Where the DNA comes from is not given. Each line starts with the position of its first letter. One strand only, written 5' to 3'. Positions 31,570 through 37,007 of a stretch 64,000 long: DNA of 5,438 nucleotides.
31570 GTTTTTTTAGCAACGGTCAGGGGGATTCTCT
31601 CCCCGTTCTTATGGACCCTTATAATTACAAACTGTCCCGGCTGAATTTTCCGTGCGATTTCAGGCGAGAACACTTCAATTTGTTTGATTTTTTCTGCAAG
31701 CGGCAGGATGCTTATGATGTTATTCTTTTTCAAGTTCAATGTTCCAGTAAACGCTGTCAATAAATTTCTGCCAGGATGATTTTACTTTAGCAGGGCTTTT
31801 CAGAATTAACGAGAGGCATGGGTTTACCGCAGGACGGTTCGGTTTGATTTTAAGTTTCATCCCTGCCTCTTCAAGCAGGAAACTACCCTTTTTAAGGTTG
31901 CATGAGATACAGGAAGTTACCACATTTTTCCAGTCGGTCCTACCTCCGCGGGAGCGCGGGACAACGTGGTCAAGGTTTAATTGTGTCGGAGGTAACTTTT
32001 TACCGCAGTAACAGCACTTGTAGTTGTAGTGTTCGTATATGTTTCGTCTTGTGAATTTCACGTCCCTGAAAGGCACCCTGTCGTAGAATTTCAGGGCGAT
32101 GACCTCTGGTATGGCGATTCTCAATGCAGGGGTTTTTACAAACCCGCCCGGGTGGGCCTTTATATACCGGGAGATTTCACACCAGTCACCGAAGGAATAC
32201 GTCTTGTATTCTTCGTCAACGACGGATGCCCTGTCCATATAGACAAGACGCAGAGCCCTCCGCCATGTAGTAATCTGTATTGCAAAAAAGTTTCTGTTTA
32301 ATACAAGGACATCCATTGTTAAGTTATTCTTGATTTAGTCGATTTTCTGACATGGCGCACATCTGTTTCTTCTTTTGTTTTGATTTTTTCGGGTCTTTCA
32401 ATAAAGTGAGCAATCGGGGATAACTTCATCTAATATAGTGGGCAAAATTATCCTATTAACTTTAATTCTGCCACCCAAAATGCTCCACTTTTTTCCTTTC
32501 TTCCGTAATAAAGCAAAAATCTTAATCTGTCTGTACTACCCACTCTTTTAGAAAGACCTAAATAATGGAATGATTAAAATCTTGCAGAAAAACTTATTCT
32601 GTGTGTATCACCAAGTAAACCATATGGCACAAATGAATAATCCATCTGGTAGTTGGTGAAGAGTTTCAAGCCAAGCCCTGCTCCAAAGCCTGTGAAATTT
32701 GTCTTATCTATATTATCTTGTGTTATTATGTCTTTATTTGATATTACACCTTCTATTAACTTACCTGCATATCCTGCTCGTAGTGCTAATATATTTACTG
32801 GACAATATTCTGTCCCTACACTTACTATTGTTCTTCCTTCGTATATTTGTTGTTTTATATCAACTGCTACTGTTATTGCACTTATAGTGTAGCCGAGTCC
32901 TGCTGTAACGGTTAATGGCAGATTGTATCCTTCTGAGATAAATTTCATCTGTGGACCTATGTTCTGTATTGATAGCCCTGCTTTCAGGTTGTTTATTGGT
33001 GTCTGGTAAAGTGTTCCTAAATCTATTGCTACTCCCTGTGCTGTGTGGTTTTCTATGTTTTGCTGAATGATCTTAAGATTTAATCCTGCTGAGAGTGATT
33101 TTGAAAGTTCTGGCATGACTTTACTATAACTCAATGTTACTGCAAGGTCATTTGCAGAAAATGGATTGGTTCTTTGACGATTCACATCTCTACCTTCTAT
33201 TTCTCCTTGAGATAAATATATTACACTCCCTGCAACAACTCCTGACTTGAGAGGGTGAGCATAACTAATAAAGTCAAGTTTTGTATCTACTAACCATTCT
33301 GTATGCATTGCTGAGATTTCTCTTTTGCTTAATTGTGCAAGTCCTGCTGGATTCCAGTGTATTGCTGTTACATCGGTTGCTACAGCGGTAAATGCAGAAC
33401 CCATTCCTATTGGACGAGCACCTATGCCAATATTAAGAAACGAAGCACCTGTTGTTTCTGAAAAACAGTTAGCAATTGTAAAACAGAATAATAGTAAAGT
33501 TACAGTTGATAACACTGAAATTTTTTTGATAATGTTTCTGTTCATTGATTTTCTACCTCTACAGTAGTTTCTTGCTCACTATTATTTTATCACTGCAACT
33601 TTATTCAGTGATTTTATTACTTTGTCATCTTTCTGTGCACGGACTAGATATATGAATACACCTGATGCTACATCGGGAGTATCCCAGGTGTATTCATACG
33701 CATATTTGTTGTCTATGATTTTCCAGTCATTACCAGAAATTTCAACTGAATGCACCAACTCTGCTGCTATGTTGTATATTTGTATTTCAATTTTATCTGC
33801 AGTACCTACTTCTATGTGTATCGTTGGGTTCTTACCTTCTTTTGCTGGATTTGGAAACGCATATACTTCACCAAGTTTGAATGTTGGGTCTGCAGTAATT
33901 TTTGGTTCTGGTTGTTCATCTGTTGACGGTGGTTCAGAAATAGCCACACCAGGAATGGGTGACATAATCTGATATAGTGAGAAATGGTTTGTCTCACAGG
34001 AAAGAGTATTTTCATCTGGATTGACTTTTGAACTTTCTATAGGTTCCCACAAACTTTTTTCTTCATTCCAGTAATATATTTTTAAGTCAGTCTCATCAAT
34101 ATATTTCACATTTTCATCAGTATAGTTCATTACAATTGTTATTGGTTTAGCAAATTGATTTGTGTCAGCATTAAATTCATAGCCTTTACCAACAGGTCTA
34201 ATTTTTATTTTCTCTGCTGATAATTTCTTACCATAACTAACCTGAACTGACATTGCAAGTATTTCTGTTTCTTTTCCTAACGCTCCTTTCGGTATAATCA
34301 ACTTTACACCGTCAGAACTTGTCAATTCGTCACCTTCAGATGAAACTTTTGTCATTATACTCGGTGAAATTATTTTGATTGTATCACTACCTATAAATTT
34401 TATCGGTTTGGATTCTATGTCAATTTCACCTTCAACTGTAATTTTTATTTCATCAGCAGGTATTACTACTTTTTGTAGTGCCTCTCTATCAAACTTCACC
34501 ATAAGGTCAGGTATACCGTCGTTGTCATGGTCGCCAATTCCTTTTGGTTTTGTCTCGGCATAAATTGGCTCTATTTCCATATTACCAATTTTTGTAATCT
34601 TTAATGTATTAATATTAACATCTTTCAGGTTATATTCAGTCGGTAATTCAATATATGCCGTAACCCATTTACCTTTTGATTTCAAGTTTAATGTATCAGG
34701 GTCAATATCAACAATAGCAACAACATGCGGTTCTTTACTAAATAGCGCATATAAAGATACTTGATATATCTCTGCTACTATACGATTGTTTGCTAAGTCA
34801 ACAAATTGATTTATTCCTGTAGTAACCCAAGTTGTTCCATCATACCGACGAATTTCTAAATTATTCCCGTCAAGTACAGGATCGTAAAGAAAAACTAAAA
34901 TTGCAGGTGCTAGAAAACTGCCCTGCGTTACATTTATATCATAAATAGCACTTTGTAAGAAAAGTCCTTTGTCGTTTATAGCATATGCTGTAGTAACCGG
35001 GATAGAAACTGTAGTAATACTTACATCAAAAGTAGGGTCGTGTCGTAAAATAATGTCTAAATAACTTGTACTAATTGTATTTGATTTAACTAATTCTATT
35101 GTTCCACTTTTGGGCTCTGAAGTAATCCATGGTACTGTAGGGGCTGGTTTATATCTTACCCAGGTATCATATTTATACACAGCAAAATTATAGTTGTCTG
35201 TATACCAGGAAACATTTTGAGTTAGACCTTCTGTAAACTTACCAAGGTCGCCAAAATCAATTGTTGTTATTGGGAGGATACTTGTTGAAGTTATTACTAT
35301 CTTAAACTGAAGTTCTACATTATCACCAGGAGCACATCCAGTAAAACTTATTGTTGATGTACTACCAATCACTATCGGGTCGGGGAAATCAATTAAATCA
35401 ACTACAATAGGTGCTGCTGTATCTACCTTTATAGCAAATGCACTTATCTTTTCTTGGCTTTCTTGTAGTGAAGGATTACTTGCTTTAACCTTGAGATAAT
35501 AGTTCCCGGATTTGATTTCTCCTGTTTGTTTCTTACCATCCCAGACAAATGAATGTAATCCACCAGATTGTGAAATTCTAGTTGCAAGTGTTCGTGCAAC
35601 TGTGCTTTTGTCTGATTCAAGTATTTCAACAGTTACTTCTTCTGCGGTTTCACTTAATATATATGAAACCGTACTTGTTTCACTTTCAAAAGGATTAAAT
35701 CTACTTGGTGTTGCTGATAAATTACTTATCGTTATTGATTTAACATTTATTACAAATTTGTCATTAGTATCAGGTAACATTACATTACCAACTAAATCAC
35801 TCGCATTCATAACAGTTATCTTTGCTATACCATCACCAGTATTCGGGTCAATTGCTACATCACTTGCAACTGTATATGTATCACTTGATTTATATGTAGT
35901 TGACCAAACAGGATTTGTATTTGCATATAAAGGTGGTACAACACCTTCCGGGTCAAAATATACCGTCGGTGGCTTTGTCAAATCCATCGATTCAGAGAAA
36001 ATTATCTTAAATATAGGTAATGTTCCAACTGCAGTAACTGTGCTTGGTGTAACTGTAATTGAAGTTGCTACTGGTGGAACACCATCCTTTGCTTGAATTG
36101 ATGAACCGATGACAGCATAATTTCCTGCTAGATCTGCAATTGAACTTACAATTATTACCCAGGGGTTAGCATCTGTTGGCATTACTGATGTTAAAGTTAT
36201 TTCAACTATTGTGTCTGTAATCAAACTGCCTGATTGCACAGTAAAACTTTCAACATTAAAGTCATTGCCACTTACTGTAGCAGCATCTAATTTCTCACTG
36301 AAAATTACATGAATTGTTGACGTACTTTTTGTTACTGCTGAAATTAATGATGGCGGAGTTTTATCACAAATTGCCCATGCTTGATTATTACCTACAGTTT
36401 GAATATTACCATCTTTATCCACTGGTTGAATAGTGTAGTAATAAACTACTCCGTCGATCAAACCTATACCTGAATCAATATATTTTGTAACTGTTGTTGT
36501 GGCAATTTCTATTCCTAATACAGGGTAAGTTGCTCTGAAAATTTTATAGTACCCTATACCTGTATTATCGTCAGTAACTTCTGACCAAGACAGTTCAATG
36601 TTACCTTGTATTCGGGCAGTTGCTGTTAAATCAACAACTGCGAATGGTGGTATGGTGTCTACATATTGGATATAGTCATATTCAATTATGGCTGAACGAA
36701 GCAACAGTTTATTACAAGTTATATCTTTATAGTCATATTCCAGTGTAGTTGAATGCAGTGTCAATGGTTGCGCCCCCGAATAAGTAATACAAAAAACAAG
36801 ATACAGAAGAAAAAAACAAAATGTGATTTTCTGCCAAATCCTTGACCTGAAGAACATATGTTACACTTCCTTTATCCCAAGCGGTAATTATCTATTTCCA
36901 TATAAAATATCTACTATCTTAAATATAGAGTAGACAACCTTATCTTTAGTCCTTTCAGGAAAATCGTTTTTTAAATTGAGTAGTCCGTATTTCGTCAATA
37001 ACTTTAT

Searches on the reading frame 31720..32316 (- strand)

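Call 21: search_protein_families(library=pfam, proteins=[window:31720-32316:-], max_evalue=0.001)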
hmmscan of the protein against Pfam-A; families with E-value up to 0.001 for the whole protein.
window:31720-32316:- (198 aa): 3 families
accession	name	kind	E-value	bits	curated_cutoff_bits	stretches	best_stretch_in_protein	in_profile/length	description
PF14279.12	HNH_5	-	3.8e-16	59.2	27.5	1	101-155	1-55/56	HNH endonuclease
PF01844.29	HNH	-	1.9e-13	50.8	21.4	1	101-145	1-46/47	HNH endonuclease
PF13395.12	HNH_4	-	0.00011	22.5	22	1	101-145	1-50/54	HNH endonuclease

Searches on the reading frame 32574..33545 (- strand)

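Call 9: search_protein_families(library=pfam, proteins=[window:32574-33545:-], max_evalue=0.001)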
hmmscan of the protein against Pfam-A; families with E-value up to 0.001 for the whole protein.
window:32574-33545:- (323 aa): 3 families
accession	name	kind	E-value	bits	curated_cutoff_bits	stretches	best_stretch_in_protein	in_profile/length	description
PF19572.5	PorV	-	1.4e-11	44.8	27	1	31-211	10-209/243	Type IX secretion system protein PorV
PF03687.19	UPF0164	-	4.9e-11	42.5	21.4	1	37-102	44-110/325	Uncharacterised protein family (UPF0164)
PF03349.22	Toluene_X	-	4e-05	22.7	29.7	0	47-81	22-59/421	Outer membrane protein transport protein (OMPP1/FadL/TodX)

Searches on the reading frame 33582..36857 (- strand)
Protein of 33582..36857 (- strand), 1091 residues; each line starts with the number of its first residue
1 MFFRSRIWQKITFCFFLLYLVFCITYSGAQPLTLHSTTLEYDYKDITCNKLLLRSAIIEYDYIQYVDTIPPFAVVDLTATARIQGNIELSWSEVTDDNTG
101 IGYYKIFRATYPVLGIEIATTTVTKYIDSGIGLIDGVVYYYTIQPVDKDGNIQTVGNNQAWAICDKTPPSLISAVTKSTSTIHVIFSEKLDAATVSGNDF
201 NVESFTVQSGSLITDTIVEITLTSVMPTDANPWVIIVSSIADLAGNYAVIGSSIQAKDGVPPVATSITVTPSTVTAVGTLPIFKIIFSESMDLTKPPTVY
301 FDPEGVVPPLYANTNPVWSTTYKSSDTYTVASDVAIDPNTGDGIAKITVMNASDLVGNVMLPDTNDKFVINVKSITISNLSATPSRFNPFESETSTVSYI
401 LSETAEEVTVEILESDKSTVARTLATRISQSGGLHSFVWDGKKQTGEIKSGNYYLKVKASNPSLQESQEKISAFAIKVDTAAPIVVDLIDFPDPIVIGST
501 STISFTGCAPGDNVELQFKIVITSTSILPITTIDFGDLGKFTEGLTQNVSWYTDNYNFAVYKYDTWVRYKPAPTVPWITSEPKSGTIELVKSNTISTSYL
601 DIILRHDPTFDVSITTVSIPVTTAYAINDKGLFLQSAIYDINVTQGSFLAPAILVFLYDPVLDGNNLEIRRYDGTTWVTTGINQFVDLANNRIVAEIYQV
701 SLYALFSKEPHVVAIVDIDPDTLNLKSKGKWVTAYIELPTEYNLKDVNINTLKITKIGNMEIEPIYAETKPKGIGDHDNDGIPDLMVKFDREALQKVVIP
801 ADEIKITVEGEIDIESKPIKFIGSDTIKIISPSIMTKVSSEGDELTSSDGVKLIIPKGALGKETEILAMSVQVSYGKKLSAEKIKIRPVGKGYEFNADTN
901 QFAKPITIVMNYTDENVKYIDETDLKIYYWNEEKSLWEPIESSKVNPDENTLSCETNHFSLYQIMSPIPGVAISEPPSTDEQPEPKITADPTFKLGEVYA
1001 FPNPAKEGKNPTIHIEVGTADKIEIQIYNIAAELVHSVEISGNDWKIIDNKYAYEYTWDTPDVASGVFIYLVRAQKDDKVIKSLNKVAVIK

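Call 9: search_protein_families(library=pfam, proteins=[window:33582-36857:-], max_evalue=0.001)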
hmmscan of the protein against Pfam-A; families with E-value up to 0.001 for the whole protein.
window:33582-36857:- (1091 aa): 2 families
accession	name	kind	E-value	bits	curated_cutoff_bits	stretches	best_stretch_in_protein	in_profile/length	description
PF13860.13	FlgD_ig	-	1.3e-12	47.9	27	1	393-462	10-78/79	FlgD Ig-like domain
PF13585.12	CHU_C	-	4.6e-05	23.9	27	0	1004-1079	9-77/86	CHU_C Type IX secretion signal domain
